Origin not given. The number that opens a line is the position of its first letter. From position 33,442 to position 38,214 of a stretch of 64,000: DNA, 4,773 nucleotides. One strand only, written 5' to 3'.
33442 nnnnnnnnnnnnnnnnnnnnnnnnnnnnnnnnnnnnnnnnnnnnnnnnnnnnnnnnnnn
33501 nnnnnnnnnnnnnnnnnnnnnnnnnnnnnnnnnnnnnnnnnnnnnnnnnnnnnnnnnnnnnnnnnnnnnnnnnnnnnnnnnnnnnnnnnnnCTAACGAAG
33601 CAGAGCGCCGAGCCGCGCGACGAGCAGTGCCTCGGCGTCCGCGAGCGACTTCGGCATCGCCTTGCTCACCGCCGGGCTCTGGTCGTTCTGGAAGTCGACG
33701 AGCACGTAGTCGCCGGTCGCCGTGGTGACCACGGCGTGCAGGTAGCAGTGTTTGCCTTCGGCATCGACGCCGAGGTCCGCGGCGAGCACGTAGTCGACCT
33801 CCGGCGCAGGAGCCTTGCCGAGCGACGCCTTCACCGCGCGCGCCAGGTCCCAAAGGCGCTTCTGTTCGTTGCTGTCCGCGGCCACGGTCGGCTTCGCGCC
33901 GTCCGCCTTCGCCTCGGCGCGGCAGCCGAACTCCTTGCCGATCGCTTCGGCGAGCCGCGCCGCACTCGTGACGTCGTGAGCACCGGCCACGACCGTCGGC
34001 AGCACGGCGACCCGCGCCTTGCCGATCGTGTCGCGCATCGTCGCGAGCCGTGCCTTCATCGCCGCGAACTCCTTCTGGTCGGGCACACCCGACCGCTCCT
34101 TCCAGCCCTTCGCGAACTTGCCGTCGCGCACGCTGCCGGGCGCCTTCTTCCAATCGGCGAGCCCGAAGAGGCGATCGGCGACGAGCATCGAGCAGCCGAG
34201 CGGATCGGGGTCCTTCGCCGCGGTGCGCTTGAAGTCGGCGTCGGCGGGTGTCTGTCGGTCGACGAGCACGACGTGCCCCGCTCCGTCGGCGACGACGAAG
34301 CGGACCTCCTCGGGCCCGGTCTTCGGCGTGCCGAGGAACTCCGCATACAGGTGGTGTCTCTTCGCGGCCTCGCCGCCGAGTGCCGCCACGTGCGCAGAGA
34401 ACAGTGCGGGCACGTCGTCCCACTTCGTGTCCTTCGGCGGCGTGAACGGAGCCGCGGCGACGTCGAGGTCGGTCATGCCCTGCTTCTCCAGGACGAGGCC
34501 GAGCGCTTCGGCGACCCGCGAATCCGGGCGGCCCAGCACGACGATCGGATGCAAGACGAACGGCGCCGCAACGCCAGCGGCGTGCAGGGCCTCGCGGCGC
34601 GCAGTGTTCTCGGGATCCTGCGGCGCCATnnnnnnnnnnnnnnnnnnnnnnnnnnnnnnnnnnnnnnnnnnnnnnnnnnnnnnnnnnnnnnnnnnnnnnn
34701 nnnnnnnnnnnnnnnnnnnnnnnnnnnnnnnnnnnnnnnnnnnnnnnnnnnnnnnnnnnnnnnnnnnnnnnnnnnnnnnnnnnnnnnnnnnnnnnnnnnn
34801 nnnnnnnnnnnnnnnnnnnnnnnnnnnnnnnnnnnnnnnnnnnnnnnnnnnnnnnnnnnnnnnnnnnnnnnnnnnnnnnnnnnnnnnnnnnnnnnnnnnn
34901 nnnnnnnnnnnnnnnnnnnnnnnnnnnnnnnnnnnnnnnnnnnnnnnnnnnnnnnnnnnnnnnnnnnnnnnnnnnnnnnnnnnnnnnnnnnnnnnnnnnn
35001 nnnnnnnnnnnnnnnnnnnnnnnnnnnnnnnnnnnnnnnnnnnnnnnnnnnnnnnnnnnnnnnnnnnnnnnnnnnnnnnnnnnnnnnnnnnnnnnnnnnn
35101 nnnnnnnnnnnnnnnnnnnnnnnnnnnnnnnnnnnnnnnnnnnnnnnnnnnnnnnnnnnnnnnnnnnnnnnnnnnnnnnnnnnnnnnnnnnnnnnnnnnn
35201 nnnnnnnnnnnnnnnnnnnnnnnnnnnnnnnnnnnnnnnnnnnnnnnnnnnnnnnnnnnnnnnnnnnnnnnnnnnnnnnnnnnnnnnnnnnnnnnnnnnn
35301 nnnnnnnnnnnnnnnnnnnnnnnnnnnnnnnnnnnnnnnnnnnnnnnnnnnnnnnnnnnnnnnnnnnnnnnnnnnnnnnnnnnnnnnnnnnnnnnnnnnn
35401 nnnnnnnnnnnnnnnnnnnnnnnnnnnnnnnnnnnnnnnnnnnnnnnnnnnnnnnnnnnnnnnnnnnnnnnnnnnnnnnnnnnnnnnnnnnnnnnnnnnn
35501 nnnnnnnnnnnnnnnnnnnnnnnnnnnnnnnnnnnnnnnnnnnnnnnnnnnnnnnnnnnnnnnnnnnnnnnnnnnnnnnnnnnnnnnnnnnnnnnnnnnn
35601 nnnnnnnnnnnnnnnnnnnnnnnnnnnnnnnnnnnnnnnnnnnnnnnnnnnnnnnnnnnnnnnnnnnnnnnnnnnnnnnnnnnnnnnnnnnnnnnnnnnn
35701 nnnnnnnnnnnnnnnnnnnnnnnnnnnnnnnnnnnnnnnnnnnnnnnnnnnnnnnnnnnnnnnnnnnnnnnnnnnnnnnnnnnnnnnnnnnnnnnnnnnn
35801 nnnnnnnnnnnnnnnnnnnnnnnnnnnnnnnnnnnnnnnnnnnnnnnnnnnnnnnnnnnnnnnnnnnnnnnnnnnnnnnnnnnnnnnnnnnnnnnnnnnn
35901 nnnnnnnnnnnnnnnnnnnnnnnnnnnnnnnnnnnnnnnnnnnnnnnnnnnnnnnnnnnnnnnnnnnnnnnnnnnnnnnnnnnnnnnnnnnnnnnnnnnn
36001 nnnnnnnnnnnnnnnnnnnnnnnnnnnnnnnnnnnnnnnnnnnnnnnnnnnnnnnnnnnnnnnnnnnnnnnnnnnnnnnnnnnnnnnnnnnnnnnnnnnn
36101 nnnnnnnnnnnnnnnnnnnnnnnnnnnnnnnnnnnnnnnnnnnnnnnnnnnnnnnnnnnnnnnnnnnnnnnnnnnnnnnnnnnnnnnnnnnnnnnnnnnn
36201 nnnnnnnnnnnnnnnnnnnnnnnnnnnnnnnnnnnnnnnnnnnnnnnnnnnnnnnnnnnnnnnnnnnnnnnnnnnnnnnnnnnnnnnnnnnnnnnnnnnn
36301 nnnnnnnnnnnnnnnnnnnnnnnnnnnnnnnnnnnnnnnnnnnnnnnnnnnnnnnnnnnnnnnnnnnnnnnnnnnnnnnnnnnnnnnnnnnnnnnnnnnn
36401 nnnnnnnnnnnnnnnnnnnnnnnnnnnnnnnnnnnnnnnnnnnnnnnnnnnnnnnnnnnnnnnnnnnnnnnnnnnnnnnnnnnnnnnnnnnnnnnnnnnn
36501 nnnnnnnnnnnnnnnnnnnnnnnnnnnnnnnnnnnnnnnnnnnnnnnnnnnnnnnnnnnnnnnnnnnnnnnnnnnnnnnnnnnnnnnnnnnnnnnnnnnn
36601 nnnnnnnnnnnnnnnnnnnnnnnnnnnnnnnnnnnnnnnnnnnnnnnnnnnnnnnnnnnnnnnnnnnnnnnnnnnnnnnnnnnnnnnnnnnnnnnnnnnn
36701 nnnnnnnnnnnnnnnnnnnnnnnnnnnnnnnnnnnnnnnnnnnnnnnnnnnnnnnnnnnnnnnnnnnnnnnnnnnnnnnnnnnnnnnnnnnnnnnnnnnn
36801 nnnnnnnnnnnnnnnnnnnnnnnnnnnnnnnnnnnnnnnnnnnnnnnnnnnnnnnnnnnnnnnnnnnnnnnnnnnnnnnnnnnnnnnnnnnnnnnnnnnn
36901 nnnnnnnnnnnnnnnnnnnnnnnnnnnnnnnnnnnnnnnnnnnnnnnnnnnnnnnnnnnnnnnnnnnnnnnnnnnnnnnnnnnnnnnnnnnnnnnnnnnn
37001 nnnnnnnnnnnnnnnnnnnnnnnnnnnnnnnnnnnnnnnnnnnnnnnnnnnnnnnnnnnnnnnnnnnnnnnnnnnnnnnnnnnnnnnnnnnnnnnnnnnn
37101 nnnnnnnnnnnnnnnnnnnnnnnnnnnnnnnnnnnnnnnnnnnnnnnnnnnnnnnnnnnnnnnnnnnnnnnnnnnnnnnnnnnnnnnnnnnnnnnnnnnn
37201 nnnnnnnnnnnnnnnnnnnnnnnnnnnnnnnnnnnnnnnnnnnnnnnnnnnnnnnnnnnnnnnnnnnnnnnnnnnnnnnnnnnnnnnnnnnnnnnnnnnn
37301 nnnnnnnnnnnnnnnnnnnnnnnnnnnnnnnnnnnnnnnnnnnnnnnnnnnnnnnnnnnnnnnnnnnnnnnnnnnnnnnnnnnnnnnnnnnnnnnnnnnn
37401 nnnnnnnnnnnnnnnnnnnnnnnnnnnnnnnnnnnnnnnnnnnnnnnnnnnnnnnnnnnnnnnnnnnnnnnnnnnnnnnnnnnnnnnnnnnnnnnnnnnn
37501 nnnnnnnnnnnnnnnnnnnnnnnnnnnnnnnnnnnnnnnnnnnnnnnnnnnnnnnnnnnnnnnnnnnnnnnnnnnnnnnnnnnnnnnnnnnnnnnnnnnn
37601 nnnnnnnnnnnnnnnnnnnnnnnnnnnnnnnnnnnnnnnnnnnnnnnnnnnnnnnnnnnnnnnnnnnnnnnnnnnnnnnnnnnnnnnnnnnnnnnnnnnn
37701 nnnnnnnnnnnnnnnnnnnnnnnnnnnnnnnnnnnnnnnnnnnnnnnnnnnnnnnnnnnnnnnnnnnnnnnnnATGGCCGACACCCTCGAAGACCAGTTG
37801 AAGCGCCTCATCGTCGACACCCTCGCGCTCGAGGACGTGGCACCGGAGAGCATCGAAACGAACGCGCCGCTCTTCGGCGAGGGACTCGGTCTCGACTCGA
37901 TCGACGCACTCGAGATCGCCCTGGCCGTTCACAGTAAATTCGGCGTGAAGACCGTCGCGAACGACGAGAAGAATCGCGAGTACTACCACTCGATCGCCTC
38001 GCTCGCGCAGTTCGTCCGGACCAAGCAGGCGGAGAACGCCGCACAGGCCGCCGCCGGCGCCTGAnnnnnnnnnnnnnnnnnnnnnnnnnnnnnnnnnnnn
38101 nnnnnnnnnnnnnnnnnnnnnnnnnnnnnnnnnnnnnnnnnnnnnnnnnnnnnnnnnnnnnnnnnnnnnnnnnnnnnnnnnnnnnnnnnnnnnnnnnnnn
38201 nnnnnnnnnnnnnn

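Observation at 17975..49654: Aryl-polyene (xanthomonadin/flexirubin-type) type II PKS cluster split into two loci in a PVC-like genome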

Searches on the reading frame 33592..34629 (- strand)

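Call 7: search_protein_families(library=pfam, proteins=[window:33592-34629:-], max_evalue=0.01)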
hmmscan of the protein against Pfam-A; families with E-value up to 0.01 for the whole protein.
window:33592-34629:- (345 aa): 1 family
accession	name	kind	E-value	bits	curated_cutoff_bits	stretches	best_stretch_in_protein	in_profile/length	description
PF05124.17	S_layer_C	-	0.0083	16.2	23.9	0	204-261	14-72/177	S-layer like family, outer domain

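Call 10: search_protein_families(library=ncbifam, proteins=[window:33592-34629:-], max_evalue=0.001)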
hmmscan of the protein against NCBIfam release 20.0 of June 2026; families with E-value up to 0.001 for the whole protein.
window:33592-34629:- (345 aa): 0 families

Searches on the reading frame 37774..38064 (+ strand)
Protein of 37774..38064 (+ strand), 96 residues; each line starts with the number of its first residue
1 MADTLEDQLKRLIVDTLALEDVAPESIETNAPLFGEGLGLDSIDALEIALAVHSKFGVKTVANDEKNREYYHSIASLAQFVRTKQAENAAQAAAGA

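Call 7: search_protein_families(library=pfam, proteins=[window:37774-38061:+], max_evalue=0.01)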
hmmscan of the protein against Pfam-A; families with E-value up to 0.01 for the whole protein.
seq(96 aa): 1 family
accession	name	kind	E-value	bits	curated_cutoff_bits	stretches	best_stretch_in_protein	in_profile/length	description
PF00550.31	PP-binding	-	3.1e-07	31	20.8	1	8-59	2-48/67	Phosphopantetheine attachment site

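Call 9: search_protein_families(library=ncbifam, proteins=[window:37774-38064:+], max_evalue=0.001)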
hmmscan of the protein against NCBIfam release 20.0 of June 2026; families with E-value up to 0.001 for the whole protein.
window:37774-38064:+ (96 aa): 10 families
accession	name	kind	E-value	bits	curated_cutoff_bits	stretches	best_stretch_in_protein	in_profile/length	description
NF006617.0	PRK09184.1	subfamily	1.5e-26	92.2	70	1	2-85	11-94/96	phosphopantetheine-binding protein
NF058660.1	cispen_ACP_AmcB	equivalog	1.7e-07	31.3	80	1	6-85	3-79/80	cispentacin biosynthesis acyl carrier protein AmcB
NF005480.0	PRK07081.1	equivalog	4.5e-07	29.7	72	1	8-88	4-80/83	acyl carrier protein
NF002149.0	PRK00982.1-3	equivalog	9.6e-06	25.5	106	1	4-65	3-58/78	acyl carrier protein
NF002151.0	PRK00982.1-5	equivalog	1.2e-05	25.4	92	1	1-65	1-59/78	acyl carrier protein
NF002148.0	PRK00982.1-2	subfamily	1.5e-05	24.7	71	1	3-63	3-59/79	acyl carrier protein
TIGR00517.1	acyl_carrier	equivalog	2.1e-05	24.3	70.45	1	4-61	3-56/77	acyl carrier protein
NF003757.0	PRK05350.1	equivalog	3.3e-05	24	65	1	7-64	9-62/83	acyl carrier protein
NF052616.1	ACP_for_OlsHI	equivalog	0.00025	21.4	130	1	5-86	4-82/83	ornithine lipid biosynthesis acyl carrier protein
NF005798.0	PRK07639.1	equivalog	0.00064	20.1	100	1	5-87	6-84/91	petrobactin biosynthesis protein AsbD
